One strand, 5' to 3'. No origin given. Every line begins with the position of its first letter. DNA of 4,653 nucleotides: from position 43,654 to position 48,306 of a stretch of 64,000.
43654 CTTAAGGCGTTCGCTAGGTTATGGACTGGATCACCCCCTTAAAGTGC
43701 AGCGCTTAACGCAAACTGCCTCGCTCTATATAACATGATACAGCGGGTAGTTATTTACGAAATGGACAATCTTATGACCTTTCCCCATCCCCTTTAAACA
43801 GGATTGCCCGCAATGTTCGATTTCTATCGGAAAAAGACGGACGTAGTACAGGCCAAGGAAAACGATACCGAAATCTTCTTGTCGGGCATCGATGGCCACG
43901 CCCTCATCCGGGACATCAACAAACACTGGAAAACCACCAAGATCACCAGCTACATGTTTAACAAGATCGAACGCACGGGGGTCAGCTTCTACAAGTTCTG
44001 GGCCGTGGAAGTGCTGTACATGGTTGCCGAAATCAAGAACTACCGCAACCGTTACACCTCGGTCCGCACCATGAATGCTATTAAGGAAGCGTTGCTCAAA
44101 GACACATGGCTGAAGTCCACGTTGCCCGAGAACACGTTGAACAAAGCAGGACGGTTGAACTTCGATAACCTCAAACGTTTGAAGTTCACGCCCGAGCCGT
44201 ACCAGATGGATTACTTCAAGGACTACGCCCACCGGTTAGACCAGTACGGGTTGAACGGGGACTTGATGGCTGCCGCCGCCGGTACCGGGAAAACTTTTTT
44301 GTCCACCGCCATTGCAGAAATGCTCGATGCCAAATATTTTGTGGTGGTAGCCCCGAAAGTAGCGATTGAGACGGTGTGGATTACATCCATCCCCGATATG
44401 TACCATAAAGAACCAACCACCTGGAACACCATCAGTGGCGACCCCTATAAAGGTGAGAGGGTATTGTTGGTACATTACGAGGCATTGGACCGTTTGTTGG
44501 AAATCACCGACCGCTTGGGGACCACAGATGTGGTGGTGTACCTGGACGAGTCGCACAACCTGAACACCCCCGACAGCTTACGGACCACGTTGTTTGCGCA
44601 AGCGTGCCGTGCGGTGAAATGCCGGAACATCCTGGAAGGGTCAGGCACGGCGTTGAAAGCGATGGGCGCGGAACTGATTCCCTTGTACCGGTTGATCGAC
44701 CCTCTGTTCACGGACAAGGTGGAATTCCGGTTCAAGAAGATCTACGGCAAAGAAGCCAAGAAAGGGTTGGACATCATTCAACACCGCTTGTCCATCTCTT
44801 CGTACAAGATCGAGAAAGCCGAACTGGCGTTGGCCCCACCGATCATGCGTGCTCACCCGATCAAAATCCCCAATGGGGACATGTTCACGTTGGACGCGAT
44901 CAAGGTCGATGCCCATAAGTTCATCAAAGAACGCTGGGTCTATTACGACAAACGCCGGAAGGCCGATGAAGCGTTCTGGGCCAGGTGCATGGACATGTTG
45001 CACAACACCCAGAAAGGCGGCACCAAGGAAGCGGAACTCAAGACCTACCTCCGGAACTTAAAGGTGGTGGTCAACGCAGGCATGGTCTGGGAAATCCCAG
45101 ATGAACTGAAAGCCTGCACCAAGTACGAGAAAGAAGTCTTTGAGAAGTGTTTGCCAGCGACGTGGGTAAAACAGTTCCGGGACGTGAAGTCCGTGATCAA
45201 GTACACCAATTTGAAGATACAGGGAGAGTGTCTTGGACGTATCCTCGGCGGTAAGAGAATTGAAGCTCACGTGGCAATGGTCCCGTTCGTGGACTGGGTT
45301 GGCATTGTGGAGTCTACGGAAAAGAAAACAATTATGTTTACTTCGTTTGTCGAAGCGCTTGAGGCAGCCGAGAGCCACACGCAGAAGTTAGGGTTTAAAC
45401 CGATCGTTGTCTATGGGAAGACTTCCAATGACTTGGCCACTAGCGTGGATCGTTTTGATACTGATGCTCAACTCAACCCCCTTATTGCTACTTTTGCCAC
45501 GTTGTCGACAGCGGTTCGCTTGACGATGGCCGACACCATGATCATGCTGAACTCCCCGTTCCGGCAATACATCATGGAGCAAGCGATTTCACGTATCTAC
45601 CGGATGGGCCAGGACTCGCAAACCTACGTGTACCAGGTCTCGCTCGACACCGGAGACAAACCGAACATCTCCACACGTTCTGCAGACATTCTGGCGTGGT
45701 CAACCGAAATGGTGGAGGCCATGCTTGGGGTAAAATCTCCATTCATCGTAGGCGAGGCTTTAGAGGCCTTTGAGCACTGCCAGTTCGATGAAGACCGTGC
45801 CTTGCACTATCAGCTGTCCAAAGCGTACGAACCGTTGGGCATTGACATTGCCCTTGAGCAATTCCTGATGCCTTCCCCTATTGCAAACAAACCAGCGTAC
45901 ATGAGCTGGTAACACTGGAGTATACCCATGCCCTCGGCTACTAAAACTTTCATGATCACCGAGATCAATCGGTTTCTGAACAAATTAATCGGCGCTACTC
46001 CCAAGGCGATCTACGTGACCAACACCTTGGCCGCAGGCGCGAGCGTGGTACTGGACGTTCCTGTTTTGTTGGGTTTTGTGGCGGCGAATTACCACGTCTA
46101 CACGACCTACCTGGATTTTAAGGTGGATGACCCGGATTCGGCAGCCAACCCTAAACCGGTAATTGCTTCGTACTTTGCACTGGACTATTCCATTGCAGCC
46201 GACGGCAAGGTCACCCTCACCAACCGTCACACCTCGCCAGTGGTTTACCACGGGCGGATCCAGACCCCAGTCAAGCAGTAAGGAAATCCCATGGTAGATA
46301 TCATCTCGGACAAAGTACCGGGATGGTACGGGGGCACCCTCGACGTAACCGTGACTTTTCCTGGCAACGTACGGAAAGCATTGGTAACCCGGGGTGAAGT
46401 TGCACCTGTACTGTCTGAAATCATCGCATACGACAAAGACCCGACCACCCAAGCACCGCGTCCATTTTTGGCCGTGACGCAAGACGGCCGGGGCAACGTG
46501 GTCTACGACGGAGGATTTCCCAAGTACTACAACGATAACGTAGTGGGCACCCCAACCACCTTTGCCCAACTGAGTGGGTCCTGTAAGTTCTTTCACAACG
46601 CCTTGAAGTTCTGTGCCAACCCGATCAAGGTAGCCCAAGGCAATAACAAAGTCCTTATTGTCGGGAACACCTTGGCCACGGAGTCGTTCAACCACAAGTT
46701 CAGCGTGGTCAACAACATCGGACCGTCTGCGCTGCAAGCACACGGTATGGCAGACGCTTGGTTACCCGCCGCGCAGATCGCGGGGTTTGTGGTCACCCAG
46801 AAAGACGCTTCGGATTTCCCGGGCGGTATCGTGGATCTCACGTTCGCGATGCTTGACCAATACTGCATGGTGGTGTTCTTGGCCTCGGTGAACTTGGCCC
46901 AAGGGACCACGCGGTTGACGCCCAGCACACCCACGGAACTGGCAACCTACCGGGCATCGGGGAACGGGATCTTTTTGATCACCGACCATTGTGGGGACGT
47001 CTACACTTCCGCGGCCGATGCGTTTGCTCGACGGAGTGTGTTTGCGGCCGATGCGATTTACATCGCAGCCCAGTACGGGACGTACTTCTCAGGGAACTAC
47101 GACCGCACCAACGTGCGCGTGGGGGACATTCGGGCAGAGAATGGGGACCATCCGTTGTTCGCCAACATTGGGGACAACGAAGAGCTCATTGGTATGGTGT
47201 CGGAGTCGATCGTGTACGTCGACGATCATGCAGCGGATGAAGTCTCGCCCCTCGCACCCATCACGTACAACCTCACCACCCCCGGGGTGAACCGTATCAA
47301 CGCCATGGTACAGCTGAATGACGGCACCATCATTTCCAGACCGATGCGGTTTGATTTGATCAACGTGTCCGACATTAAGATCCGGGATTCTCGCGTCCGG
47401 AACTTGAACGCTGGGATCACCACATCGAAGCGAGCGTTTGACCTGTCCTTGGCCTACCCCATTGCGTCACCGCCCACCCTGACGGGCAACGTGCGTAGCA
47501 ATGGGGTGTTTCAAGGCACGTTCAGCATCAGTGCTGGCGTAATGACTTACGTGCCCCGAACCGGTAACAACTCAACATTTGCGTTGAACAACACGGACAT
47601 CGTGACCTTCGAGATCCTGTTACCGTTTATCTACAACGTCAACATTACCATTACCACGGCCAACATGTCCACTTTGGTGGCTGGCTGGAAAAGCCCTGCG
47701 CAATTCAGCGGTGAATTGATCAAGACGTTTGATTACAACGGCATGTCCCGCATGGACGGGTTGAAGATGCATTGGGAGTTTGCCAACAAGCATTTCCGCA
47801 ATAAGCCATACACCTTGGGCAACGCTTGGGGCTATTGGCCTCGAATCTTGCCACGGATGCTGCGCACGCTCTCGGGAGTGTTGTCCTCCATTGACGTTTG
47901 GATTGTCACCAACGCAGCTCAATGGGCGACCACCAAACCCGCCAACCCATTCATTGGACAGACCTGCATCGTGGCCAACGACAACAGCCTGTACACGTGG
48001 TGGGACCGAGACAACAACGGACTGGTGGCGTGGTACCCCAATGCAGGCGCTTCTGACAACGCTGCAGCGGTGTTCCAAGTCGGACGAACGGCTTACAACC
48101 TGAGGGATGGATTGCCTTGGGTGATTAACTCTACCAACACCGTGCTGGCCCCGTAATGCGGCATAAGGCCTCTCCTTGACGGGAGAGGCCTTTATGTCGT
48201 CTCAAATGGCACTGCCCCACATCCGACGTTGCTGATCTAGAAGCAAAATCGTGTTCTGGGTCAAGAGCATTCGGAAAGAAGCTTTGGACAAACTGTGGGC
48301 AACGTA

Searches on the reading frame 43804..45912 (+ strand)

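Call 10: search_protein_families(library=phrogs, proteins=[window:43804-45912:+], max_evalue=0.001)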
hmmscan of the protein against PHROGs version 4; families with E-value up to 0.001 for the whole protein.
window:43804-45912:+ (702 aa): 5 families
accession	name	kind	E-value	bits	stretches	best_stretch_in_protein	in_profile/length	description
phrog_62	-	DNA, RNA and nucleotide metabolism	2.7e-116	390.8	1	4-687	473-1181/1881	DNA helicase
phrog_16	-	DNA, RNA and nucleotide metabolism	5.6e-09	35.7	0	503-618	489-604/986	DNA helicase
phrog_26785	-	unknown function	2.5e-05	23.5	1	131-258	251-374/1087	-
phrog_21391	-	DNA, RNA and nucleotide metabolism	0.00037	18.7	1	505-601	1358-1454/2021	DNA helicase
phrog_6819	-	DNA, RNA and nucleotide metabolism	0.00042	19.9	1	154-254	40-147/645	Holliday junction branch migration helicase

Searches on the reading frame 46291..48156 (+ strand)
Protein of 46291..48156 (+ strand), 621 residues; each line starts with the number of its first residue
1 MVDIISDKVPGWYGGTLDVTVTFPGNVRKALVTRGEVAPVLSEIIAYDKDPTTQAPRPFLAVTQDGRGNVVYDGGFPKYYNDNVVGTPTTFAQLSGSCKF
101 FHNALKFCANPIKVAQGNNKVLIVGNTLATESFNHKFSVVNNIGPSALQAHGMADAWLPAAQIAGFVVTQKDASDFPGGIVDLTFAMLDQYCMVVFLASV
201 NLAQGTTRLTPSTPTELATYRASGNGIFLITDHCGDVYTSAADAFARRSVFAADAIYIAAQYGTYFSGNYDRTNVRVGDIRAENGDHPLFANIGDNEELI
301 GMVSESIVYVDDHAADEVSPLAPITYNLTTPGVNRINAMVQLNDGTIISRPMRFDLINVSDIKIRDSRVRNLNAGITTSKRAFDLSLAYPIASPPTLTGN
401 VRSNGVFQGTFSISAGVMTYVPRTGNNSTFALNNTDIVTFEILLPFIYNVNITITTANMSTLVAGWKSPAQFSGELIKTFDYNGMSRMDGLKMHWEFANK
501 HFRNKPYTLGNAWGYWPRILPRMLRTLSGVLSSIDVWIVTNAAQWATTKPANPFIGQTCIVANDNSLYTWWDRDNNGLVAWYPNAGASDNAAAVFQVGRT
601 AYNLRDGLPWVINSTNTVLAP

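Call 10: search_protein_families(library=phrogs, proteins=[window:46291-48156:+], max_evalue=0.001)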
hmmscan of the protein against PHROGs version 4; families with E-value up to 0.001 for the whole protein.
window:46291-48156:+ (621 aa): 1 family
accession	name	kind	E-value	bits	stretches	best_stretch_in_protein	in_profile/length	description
phrog_11065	-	head and packaging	2.1e-138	463.5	1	1-570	1-564/631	virion structural protein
